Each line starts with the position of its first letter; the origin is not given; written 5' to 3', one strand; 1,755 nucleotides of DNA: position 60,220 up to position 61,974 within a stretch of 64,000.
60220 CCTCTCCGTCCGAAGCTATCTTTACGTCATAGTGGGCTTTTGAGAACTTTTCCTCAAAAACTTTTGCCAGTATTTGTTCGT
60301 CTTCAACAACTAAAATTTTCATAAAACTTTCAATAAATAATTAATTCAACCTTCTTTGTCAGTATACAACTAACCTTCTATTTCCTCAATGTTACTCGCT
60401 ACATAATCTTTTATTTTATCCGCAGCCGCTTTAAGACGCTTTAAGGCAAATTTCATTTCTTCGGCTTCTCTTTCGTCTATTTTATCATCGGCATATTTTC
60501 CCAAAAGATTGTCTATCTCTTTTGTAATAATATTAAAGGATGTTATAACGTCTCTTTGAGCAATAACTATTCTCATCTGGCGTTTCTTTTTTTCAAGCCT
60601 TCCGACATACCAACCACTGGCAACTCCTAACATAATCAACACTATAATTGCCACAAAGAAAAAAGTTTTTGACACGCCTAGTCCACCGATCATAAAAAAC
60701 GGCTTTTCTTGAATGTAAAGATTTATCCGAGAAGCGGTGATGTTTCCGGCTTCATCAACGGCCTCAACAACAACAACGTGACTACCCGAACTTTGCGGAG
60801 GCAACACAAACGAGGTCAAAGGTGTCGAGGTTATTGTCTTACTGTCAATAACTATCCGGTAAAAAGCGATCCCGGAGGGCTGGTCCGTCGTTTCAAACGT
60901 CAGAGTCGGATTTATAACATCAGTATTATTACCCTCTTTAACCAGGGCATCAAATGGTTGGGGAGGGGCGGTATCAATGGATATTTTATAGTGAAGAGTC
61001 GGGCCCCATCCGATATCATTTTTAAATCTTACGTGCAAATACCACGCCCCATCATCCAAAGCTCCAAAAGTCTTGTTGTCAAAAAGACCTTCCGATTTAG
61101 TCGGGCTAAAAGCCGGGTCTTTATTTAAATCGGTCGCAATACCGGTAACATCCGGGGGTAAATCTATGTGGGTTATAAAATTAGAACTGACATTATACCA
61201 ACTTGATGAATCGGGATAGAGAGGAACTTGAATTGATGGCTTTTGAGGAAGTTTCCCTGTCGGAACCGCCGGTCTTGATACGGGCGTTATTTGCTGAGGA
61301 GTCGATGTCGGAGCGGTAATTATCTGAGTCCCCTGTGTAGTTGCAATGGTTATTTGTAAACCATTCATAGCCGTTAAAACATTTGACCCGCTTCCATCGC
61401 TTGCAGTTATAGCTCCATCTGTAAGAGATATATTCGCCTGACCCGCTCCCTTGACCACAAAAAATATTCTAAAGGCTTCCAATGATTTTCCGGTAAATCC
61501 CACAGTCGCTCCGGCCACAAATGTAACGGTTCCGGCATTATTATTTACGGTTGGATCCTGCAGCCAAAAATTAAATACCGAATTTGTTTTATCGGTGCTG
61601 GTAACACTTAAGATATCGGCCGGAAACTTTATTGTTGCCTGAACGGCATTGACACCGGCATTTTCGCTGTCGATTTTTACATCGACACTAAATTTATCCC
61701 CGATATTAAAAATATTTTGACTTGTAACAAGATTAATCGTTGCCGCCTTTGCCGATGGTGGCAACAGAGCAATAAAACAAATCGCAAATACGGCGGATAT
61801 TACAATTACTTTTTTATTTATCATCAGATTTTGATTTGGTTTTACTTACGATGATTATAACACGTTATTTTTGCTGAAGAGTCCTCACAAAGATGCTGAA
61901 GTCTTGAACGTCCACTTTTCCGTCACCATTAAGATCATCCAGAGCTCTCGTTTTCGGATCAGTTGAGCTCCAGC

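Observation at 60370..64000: Adjacent dockerin-bearing giant protein and cohesin-like membrane-anchored protein: a candidate cohesin-dockerin surface assembly system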

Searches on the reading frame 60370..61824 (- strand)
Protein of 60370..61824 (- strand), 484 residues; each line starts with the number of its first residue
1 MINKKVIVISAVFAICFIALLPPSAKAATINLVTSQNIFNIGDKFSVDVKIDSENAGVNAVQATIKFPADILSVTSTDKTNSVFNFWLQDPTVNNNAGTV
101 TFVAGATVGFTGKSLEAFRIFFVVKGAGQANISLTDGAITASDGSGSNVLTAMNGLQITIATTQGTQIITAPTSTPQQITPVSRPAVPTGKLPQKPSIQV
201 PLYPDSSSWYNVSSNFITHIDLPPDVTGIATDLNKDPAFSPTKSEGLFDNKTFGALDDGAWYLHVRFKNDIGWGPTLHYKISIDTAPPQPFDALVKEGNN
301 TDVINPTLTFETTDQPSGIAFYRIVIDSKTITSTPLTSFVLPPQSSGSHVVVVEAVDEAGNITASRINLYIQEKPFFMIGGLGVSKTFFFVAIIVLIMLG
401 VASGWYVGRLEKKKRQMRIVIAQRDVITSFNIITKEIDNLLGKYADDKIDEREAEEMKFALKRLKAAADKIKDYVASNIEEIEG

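Call 4: search_protein_families(library=pfam, proteins=[window:60370-61824:-], max_evalue=1)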
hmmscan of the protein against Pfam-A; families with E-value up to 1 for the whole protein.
window:60370-61824:- (484 aa): 3 families
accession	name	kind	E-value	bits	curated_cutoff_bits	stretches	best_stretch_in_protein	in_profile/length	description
PF19077.6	Big_13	-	0.00043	21.2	27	1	299-368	22-97/102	Bacterial Ig-like domain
PF20164.4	GspA_SrpA_N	-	0.017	16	27.4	0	42-102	18-74/117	GspA/SrpA SigLec-like domain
PF13490.11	zf-HC2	-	0.11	13.1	22.2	1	435-461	2-28/35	Putative zinc-finger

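Call 7: search_solved_structures(query=window:60370-61824:-, max_evalue=10, show_alignments=3)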
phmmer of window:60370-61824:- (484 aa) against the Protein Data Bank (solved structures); distinct sequences matched with E-value up to 10: 6.
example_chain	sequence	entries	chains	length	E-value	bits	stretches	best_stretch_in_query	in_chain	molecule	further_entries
7urp_A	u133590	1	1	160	0.023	16.5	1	33-136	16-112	Ribonucleases G and E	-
1coy_A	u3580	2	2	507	0.11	14.3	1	330-388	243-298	CHOLESTEROL OXIDASE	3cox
7jg5_b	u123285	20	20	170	0.24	13.2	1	385-424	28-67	ATP synthase subunit b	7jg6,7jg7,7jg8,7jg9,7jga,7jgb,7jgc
7njk_b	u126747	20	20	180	0.27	13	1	385-424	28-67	ATP synthase subunit b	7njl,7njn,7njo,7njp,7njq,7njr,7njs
5m2o_A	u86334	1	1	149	0.51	12.1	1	39-89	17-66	Putative cellulosomal scaffoldin protein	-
5aoz_A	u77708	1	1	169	0.55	12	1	39-89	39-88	PUTATIVE CELLULOSOMAL SCAFFOLDIN PROTEIN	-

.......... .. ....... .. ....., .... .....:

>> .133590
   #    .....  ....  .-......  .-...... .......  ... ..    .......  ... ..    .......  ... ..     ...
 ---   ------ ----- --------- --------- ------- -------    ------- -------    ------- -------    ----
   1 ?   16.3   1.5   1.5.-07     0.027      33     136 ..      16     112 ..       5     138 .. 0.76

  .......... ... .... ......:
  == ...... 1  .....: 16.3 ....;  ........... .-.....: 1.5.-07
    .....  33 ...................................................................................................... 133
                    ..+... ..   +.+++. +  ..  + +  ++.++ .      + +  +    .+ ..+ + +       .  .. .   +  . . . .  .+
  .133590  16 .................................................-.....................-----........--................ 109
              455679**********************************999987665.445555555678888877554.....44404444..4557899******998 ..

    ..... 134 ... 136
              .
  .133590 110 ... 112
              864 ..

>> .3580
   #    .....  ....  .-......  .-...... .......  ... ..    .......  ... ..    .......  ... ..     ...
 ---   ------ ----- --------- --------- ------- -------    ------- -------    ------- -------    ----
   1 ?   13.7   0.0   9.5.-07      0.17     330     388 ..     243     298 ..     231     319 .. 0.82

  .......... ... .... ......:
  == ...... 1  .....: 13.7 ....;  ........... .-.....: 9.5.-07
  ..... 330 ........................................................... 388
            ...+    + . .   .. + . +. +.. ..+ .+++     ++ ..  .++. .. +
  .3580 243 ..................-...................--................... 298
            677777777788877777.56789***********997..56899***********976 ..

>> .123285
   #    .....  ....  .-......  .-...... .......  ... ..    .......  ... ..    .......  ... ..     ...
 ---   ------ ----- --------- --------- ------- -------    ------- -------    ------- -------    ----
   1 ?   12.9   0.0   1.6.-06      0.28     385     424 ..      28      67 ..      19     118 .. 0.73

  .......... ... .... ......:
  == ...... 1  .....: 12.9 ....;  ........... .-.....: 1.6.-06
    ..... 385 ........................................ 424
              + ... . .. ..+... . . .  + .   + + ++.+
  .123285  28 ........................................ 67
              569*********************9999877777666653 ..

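Call 8: find_homologous_proteins(query=window:60370-61824:-)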
Query window:60370-61824:- (484 aa): 426 proteins with E <= 0.001 among 8000 candidates; the best 120 are listed.
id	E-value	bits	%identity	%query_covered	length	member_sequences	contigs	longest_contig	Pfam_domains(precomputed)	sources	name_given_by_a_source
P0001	0.0e+0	1064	100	100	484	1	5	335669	-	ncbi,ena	-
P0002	7.4e-266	900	83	100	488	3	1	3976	PF19077.7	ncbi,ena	-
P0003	1.8e-195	668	64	98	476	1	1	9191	-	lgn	-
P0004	3.4e-191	654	62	97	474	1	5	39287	-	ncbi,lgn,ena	-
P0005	1.5e-190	652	62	99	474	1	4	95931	PF19077.7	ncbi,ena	-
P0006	3.0e-168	578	56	98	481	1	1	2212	PF00963.25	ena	-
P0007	1.9e-163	562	55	99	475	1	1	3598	-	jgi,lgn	jgi:hypothetical protein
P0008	1.3e-162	560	55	95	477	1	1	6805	PF19077.7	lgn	-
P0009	1.1e-153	530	52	99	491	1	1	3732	-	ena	-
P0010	6.0e-153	528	49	99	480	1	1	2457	PF19077.7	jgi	jgi:hypothetical protein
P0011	2.6e-152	526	51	100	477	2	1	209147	-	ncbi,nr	ncbi:MAG: cohesin domain-containing protein [Candidatus Pacebacteria bacterium]|nr:cohesin domain-co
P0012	1.2e-149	517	50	99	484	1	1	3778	-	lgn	-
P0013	6.5e-149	515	50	99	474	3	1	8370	PF00963.25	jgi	jgi:hypothetical protein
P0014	9.8e-148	511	51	100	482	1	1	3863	PF00963.25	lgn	-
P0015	2.7e-147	509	51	99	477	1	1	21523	-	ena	-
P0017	1.2e-145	504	49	95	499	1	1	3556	PF00963.25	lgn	-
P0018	1.9e-145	503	50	99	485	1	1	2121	PF00963.25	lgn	-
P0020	2.0e-145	503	49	99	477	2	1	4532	PF00963.25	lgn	-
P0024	1.2e-144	500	51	96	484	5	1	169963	PF19077.7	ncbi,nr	ncbi:MAG: hypothetical protein NTZ13_03625 [Candidatus Parcubacteria bacterium]|nr:hypothetical prot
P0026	3.5e-144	499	48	98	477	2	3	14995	PF00963.25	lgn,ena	-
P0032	1.5e-141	490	50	95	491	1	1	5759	PF00963.25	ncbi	-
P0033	2.2e-141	490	50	98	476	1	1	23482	PF00963.25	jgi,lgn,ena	-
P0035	1.1e-140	487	48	100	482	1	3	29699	PF00963.25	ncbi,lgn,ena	-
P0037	1.9e-140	487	46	100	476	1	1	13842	PF00963.25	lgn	-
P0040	2.3e-139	483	49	99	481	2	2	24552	PF00963.25,PF19077.7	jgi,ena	-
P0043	1.5e-138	480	49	98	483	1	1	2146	PF00963.25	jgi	jgi:Cohesin domain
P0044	5.3e-138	479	47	100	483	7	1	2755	PF00963.25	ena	-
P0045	6.0e-138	478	47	97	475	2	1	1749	PF00963.25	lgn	-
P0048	9.6e-137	474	46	98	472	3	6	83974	PF00963.25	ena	-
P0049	1.4e-136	474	48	93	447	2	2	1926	PF00963.25,PF19077.7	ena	-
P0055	1.4e-134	467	51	75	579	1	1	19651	PF00963.25,PF19077.7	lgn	-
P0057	8.5e-134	465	46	96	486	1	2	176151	PF00963.25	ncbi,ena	-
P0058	9.8e-134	465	46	98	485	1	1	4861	PF00963.25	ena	-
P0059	1.4e-133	464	53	70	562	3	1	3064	PF00963.25,PF19077.7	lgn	-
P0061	2.6e-133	463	51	76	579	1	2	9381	PF00963.25,PF19077.7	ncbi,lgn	-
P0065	6.4e-132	459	51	76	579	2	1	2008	PF00963.25,PF19077.7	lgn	-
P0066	2.1e-131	457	46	95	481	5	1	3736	PF00963.25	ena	-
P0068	2.7e-130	453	45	96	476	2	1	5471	PF00963.25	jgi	jgi:hypothetical protein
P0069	8.1e-130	452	49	76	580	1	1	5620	PF00963.25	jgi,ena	-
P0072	2.1e-128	447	49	77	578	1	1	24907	PF00963.25,PF19077.7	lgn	-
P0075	1.7e-127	444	45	94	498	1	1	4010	PF00963.25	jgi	jgi:hypothetical protein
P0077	7.9e-127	442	48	77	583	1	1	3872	PF00963.25,PF19077.7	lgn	-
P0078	8.0e-127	442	50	74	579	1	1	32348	PF00963.25,PF19077.7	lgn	-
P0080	1.6e-126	441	50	74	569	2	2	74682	PF00963.25,PF19077.7,PF17936.8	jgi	jgi:hypothetical protein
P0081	4.5e-126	439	47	72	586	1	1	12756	PF00963.25,PF19077.7,PF17936.8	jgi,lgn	-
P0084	1.6e-125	437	49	74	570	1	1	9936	PF00963.25,PF19077.7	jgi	jgi:hypothetical protein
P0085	3.5e-125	436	45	100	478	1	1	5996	PF00963.25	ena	-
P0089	2.9e-123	430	43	76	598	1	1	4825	PF00963.25,PF19077.7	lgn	-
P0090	3.0e-123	430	45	99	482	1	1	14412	PF00963.25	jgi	jgi:hypothetical protein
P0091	4.4e-123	429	47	76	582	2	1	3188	PF00963.25,PF19077.7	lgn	-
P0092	6.2e-123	429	44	100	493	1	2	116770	PF00963.25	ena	-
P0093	9.5e-123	428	47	72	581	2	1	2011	PF00963.25,PF19077.7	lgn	-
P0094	1.1e-122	428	44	74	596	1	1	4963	PF00963.25,PF19077.7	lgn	-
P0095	1.3e-122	428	49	74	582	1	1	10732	PF00963.25,PF19077.7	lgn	-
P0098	2.3e-122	427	45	95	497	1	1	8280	PF00963.25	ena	-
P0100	1.1e-121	425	46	76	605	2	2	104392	PF00963.25,PF19077.7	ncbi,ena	-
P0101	1.3e-121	425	47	76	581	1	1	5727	PF00963.25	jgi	jgi:hypothetical protein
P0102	3.8e-121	423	46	76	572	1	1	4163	PF00963.25,PF19077.7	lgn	-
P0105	5.6e-121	422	46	74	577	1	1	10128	PF00963.25,PF19077.7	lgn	-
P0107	6.6e-121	422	49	68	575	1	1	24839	PF00963.25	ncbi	-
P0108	8.8e-121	422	46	75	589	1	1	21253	PF00963.25,PF19077.7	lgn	-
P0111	3.4e-120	420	47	76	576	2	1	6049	PF07495.20,PF00963.25,PF19077.7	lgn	-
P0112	6.6e-120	419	46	77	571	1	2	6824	PF00963.25,PF19077.7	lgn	-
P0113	1.9e-119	417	47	76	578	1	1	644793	PF00963.25,PF19077.7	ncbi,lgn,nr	ncbi:MAG: hypothetical protein HYS87_00800 [Candidatus Colwellbacteria bacterium]|nr:hypothetical pr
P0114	1.9e-119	417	46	77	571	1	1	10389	PF00963.25,PF19077.7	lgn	-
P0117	3.1e-119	417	48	77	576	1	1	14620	PF00963.25,PF19077.7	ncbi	-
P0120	5.2e-119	416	46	76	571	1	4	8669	PF00963.25,PF19077.7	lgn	-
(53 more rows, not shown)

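Call 9: find_encoding_contigs(protein=P0001, flank=10000, max_places=3)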
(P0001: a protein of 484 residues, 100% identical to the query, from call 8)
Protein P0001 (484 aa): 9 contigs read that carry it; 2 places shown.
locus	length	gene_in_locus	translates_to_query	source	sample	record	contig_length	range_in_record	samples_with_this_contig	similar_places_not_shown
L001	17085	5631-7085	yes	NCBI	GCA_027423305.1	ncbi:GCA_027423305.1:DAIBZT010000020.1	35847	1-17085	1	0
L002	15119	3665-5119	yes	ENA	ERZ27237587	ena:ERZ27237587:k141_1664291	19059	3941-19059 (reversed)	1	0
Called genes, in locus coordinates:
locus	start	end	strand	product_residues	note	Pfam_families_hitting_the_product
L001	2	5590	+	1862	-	?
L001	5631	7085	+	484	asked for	-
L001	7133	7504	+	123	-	PF00072:Response_reg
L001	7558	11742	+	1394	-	PF03924:CHASE, PF00989:PAS, PF08448:PAS_4, PF13188:PAS_8, PF08448:PAS_4, PF13185:GAF_2, PF00989:PAS, PF13426:PAS_9, +10 more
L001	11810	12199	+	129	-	PF00072:Response_reg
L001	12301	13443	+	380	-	PF07478:Dala_Dala_lig_C, PF02655:ATP-grasp_3 (faint), PF13535:ATP-grasp_4 (weak)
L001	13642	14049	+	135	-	PF09685:MamF_MmsF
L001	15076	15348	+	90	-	-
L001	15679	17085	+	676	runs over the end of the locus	PF02518:HATPase_c, PF00204:DNA_gyraseB, PF01751:Toprim, PF00986:DNA_gyraseB_C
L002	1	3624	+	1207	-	?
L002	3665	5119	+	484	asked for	-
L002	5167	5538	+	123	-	PF00072:Response_reg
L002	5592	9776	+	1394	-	PF03924:CHASE, PF00989:PAS, PF08448:PAS_4, PF13188:PAS_8, PF08448:PAS_4, PF13185:GAF_2, PF00989:PAS, PF13426:PAS_9, +10 more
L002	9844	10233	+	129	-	PF00072:Response_reg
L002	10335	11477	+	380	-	PF07478:Dala_Dala_lig_C, PF02655:ATP-grasp_3 (faint), PF13535:ATP-grasp_4 (weak)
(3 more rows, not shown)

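Call 13: search_protein_families(library=pfam, alignment_id=A1, max_evalue=0.01)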
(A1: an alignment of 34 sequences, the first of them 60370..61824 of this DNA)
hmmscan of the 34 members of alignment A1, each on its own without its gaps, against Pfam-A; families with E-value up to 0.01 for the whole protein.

A. member 1, window:60370-61824:- (484 aa): 1 family
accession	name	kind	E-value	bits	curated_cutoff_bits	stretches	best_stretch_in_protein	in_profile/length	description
PF19077.6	Big_13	-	0.00043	21.2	27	0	299-368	22-97/102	Bacterial Ig-like domain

B. families by the number of members that match (of 34 scanned): 8 families
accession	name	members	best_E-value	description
PF19077.6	Big_13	27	7.8e-08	Bacterial Ig-like domain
PF00963.24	Cohesin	17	6.5e-10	Cohesin domain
PF13584.12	BatD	5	0.00071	BatD DUF11 like domain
PF06832.18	BiPBP_C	3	0.003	Penicillin-Binding Protein C-terminus Family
PF07495.19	Y_Y_Y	1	0.0015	Y_Y_Y domain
PF17957.7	Big_7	1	0.0021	Bacterial Ig domain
PF09136.16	Glucodextran_B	1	0.0037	Glucodextranase, domain B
PF24421.1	Ig_J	1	0.0067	Tip attachment protein J, Ig-like domain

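Call 14: search_solved_structures(query=A1, max_evalue=1, show_alignments=3)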
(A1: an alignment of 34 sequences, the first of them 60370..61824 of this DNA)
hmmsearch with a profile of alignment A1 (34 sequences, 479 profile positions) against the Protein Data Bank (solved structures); distinct sequences matched with E-value up to 1: 3.
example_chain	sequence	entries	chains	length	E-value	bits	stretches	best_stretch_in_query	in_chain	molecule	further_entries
5aoz_A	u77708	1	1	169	0.12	14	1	27-85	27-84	PUTATIVE CELLULOSOMAL SCAFFOLDIN PROTEIN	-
7urp_A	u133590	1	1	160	0.15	13.7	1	34-77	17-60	Ribonucleases G and E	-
5m2o_A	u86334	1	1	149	0.26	12.9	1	34-85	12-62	Putative cellulosomal scaffoldin protein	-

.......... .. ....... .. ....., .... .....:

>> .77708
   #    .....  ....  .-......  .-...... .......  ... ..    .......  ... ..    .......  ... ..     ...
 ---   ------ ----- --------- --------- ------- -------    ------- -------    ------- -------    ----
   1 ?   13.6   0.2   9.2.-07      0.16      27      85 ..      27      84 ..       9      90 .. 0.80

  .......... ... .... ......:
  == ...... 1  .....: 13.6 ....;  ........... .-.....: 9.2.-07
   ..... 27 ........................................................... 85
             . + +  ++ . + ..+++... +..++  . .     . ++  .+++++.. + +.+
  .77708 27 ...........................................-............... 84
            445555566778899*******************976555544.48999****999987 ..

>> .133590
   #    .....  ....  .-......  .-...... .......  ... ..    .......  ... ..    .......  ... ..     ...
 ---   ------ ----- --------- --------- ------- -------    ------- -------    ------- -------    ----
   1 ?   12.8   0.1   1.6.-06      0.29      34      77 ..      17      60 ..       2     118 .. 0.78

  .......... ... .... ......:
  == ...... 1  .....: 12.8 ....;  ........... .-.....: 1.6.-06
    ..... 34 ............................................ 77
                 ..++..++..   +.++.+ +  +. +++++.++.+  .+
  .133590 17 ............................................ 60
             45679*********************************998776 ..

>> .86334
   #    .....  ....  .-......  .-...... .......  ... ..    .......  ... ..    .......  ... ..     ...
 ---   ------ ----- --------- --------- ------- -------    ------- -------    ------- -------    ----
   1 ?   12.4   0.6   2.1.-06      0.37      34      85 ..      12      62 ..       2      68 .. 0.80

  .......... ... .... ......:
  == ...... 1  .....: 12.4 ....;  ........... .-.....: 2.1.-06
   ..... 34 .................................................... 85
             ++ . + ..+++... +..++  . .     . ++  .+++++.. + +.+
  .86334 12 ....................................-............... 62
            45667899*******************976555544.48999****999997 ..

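Call 21: find_encoding_contigs(protein=P0011, flank=10000, max_places=1)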
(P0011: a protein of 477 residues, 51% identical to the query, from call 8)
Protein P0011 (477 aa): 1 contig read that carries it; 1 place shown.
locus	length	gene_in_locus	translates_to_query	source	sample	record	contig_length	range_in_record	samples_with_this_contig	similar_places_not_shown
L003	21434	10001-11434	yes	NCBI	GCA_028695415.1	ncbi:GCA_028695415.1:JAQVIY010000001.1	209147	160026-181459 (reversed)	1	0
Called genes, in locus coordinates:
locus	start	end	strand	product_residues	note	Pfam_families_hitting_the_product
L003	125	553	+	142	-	PF02381:MraZ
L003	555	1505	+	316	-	PF01795:Methyltransf_5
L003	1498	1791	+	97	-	-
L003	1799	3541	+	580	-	PF03717:PBP_dimer (faint), PF00905:Transpeptidase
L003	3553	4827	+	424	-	PF08245:Mur_ligase_M, PF02875:Mur_ligase_C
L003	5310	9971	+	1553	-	-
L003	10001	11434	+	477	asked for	-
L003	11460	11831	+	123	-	PF00072:Response_reg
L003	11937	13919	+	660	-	PF14417:MEDS, PF08448:PAS_4, PF13426:PAS_9, PF08447:PAS_3, PF00989:PAS, PF08448:PAS_4, PF13426:PAS_9, PF08447:PAS_3, +4 more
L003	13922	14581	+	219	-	-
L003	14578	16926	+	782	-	PF02743:dCache_1, PF00672:HAMP, PF00989:PAS, PF08448:PAS_4, PF13426:PAS_9, PF08447:PAS_3, PF00512:HisKA, PF02518:HATPase_c, +1 more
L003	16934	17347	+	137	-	PF00072:Response_reg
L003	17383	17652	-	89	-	-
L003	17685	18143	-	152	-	PF09424:YqeY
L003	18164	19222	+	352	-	PF02646:RmuC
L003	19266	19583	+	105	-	PF00829:Ribosomal_L21p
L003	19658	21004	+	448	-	-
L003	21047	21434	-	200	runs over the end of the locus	PF21176:RecR_HhH, PF01751:Toprim, PF13662:Toprim_4, PF21175:RecR_C (weak)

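Call 22: find_encoding_contigs(protein=P0024, flank=10000, max_places=1)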
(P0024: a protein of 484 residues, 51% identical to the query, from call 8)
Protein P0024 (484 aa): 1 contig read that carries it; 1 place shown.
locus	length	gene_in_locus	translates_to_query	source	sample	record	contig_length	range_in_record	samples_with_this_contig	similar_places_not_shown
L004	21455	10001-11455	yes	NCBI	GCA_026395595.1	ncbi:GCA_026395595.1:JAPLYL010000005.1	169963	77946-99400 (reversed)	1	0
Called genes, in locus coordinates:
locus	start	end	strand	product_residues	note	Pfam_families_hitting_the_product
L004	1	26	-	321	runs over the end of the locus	PF12729:4HB_MCP_1 (weak), PF00672:HAMP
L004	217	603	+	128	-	PF00072:Response_reg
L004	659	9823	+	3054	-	PF18657:YDG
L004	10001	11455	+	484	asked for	PF19077:Big_13 (faint)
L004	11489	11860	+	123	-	PF00072:Response_reg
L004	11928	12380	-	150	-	PF02518:HATPase_c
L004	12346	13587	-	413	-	PF13188:PAS_8 (faint), PF00989:PAS, PF08448:PAS_4, PF13426:PAS_9, PF08447:PAS_3, PF00512:HisKA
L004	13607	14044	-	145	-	PF01814:Hemerythrin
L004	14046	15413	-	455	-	PF02743:dCache_1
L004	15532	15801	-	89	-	-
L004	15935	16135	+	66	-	-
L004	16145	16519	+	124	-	PF13473:Cupredoxin_1, PF00127:Copper-bind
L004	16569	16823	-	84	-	-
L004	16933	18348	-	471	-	PF13638:PIN_4, PF02562:PhoH, PF13604:AAA_30 (faint)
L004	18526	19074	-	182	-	-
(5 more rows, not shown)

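Call 23: find_encoding_contigs(protein=P0057, flank=10000, max_places=1)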
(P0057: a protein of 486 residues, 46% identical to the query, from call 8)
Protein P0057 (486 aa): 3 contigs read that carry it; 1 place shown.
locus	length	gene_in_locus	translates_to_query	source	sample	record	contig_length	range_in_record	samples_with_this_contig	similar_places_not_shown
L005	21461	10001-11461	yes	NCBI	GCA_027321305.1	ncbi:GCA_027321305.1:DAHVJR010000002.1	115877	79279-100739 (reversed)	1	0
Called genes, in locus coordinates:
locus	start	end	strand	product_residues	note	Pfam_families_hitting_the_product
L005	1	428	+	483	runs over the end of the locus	PF01336:tRNA_anti-codon (weak), PF00152:tRNA-synt_2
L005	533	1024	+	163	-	PF02381:MraZ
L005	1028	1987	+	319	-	PF01795:Methyltransf_5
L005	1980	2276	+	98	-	-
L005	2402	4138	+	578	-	PF03717:PBP_dimer (weak), PF00905:Transpeptidase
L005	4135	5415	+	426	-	PF08245:Mur_ligase_M, PF02875:Mur_ligase_C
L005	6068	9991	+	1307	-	-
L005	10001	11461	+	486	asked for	PF00963:Cohesin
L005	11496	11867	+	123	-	PF00072:Response_reg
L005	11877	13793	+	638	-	PF00989:PAS, PF13426:PAS_9, PF00989:PAS, PF08448:PAS_4, PF13426:PAS_9, PF00989:PAS, PF08448:PAS_4, PF13426:PAS_9, +8 more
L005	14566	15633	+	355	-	PF02646:RmuC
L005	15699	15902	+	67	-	-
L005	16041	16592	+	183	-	-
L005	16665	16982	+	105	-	PF00829:Ribosomal_L21p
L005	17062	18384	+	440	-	PF00270:DEAD, PF04851:ResIII, PF00271:Helicase_C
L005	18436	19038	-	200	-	PF21176:RecR_HhH, PF01751:Toprim, PF13662:Toprim_4, PF21175:RecR_C (weak)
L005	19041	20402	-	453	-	PF00772:DnaB, PF13481:AAA_25, PF03796:DnaB_C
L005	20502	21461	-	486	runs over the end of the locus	PF01921:tRNA-synt_1f (faint), PF01406:tRNA-synt_1e, PF09334:tRNA-synt_1g (weak), PF23493:CysS_C (weak)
